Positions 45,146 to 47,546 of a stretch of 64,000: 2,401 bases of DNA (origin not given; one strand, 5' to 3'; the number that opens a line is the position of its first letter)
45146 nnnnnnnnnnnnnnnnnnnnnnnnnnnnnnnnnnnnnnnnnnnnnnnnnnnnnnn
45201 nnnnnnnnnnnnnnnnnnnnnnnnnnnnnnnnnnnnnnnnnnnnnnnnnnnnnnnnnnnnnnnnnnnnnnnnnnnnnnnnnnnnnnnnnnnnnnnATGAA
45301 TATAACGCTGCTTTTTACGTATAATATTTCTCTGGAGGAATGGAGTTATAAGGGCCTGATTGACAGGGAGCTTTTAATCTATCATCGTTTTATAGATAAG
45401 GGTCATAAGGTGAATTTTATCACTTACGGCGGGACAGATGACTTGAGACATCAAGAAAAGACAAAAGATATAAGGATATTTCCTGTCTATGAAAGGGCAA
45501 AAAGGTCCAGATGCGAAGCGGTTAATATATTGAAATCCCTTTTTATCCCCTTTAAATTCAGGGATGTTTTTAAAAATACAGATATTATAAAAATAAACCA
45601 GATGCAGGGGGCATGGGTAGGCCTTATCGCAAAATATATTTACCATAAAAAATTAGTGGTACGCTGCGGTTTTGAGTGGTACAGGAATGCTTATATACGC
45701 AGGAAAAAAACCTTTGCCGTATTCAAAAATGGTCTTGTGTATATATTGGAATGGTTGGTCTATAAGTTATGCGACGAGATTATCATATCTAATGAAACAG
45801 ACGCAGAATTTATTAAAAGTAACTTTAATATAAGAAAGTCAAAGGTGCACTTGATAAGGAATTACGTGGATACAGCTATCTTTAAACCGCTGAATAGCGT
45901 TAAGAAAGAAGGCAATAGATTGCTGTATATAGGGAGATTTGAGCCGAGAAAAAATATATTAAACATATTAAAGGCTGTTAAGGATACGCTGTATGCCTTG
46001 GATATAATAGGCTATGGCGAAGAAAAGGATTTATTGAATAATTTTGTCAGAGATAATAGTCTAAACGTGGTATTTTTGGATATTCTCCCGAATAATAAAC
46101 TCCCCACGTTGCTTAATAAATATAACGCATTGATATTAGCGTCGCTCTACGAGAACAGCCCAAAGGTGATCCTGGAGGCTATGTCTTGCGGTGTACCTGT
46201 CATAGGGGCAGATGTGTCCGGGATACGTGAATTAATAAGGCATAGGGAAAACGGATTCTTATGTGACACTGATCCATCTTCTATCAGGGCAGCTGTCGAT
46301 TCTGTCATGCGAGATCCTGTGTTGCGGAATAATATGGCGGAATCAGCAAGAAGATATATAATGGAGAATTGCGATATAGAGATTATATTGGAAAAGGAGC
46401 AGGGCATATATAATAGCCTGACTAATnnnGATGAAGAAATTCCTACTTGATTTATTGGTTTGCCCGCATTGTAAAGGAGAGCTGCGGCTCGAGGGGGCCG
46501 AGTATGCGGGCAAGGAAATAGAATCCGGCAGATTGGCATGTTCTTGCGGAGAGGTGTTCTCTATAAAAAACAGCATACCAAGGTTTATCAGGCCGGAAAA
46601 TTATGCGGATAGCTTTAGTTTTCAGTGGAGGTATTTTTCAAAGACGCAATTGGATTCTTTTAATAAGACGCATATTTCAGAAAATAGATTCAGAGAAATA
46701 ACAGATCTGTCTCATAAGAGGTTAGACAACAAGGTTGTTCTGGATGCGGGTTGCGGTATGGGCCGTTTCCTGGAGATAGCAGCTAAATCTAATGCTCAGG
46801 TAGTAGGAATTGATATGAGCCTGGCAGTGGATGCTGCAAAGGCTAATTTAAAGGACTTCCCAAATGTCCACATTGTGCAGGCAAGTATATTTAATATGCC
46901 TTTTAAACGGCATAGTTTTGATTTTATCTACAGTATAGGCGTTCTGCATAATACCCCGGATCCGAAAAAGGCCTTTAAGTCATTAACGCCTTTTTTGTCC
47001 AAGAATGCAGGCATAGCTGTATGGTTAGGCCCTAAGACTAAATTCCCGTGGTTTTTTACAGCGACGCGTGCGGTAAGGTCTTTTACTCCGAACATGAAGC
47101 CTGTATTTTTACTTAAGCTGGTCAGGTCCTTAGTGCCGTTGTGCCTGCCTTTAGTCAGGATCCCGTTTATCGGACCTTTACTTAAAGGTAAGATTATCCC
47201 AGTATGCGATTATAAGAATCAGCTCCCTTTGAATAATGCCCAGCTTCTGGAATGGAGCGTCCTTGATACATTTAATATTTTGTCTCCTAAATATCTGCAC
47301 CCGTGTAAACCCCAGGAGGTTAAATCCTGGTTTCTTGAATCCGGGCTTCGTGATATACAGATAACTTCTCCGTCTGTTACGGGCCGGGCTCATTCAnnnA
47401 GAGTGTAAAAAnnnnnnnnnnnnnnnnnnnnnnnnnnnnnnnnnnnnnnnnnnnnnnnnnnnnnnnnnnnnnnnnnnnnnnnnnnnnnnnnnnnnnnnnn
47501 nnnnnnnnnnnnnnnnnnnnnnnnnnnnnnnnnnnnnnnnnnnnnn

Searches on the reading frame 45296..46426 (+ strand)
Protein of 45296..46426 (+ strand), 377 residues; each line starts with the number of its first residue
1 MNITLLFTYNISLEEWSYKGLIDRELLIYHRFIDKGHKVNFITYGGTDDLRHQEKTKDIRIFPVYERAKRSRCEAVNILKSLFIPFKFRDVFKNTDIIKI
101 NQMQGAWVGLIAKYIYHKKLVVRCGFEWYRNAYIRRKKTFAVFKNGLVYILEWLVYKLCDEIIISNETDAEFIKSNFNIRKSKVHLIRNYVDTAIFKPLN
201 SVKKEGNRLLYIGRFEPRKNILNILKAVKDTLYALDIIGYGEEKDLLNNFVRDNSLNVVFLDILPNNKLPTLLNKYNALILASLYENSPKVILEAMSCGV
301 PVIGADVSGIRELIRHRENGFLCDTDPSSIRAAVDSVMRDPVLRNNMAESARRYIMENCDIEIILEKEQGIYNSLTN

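Call 15: search_protein_families(library=ncbifam, proteins=[window:45296-46426:+], max_evalue=0.00001)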
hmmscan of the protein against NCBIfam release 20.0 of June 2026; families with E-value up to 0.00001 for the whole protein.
window:45296-46426:+ (377 aa): 25 families
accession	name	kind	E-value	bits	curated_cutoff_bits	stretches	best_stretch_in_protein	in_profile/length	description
TIGR03088.1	stp2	hypoth_equivalog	5e-21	75.2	409.05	1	170-374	148-372/374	TIGR03088 family PEP-CTERM/XrtA system glycosyltransferase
TIGR03999.1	thiol_BshA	equivalog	1.3e-20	73.6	273.7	1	175-376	161-374/375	N-acetyl-alpha-D-glucosaminyl L-malate synthase BshA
TIGR02149.1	glgA_Coryne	subfamily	5.7e-20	71.8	302.4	1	72-374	61-389/391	glycogen synthase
NF041876.1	EPS_EpsE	equivalog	1.4e-18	67.3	400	1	179-360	183-381/389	exopolysaccharide biosynthesis GT4 family glycosyltransferase EpsE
NF041010.1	glycosy_Agl16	equivalog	5.1e-18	65.1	575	1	138-373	113-349/352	glycosylation protein Agl16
NF046085.1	XrtY_assoc_Gly1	equivalog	6.1e-17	61.5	400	1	156-376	156-385/387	XrtY-associated glycosyltransferase XYAG1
NF050063.1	ProtGlycPglJ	equivalog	7.9e-17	61.5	500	1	66-357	55-349/363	N-acetylgalactosamine-N,N'-diacetylbacillosaminyl-diphospho-undecaprenol 4-alpha-N-acetylgalactosaminyltransferase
NF007396.0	PRK09922.1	equivalog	2e-16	59.9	385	1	176-323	152-308/361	lipopolysaccharide 1,6-galactosyltransferase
NF038229.1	Glyco4_Geo_Pelo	equivalog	8.3e-15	54.6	400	1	256-373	218-334/338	GPMC system family 4 glycosyltransferase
NF053787.1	GlcN_PG_synth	equivalog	9.2e-14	51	480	1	202-376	193-360/361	N-acetylglucosaminyl phosphatidylglycerol synthase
NF047684.1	TeichurnBiosyTuaC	equivalog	1.9e-13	50.1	550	1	205-362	218-376/391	teichuronic acid biosynthesis protein TuaC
TIGR04157.1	glyco_rSAM_CFB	subfamily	1.7e-12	47.1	400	1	153-324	164-349/406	TIGR04157 family glycosyltransferase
NF047880.1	glyco_SdgA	exception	8.6e-12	44.4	800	1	160-351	270-467/488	serine-aspartate repeat adhesin O-glycosyltransferase SdgA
NF038298.1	EPS_HpsO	equivalog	4.1e-11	42.3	575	1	151-372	139-384/388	hormogonium polysaccharide biosynthesis glycosyltransferase HpsO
TIGR04047.1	MSMEG_0565_glyc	hypoth_equivalog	9.5e-11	41.4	259.85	1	205-350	192-350/373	MSMEG_0565 family glycosyltransferase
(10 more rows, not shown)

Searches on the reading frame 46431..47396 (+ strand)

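Call 15: search_protein_families(library=ncbifam, proteins=[window:46431-47396:+], max_evalue=0.00001)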
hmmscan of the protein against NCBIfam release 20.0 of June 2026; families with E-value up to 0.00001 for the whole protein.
window:46431-47396:+ (322 aa): 18 families
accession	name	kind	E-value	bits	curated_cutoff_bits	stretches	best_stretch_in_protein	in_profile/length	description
NF038101.1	Trm112_arch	equivalog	4.4e-14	52.4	77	1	1-55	1-56/59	methytransferase partner Trm112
NF045667.1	MTase_DVU1556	equivalog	3.5e-11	43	155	1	99-192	22-114/213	DVU_1556 family methyltransferase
NF011650.0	PRK15068.1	equivalog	1.8e-10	40.2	209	1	95-192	118-220/324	tRNA 5-methoxyuridine(34)/uridine 5-oxyacetic acid(34) synthase CmoB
TIGR02072.1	BioC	equivalog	8.8e-10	38.8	184.95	1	97-193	32-128/244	malonyl-ACP O-methyltransferase BioC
TIGR01983.1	UbiG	equivalog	6.8e-09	35.4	102.95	1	84-195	34-149/228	bifunctional 2-polyprenyl-6-hydroxyphenol methylase/3-demethylubiquinol 3-O-methyltransferase UbiG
TIGR00452.1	TIGR00452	equivalog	7.9e-09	34.7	275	1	96-191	114-213/316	tRNA 5-methoxyuridine(34)/uridine 5-oxyacetic acid(34) synthase CmoB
TIGR02021.1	BchM-ChlM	equivalog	4e-08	33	158.9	1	66-205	17-161/218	magnesium protoporphyrin IX methyltransferase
NF047649.1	MTase_UXPK_star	exception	4.7e-08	32.4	460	1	101-185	79-169/283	methyltransferase/UXPK-star double selenoprotein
TIGR01934.1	MenG_MenH_UbiE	subfamily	6.9e-08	32.1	158.35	1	97-197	38-141/223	ubiquinone/menaquinone biosynthesis methyltransferase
NF001244.0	PRK00216.1-5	equivalog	7.1e-08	32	216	1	99-197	48-153/236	bifunctional demethylmenaquinone methyltransferase/2-methoxy-6-polyprenyl-1,4-benzoquinol methylase UbiE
NF040539.1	AST_met_ArsM_2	exception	7.3e-08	32.6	240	1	97-191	54-157/262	putative arsinothricin biosynthesis methyltransferase ArsM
NF008300.0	PRK11088.1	equivalog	1.1e-07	31.6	303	1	98-169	84-158/272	23S rRNA (guanine(745)-N(1))-methyltransferase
NF043040.1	corrin_prot_MT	hypoth_equivalog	1.5e-07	31.1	180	1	98-172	38-120/216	corrinoid protein-associated methyltransferase CpaM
NF041536.1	ArsM_DUF2284_UU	exception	3.7e-07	28.9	575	1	101-189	78-172/459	arsenite methyltransferase/DUF2284 domain selenoprotein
NF001243.0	PRK00216.1-4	equivalog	7.2e-07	28.8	235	1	99-197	47-150/237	demethylmenaquinone methyltransferase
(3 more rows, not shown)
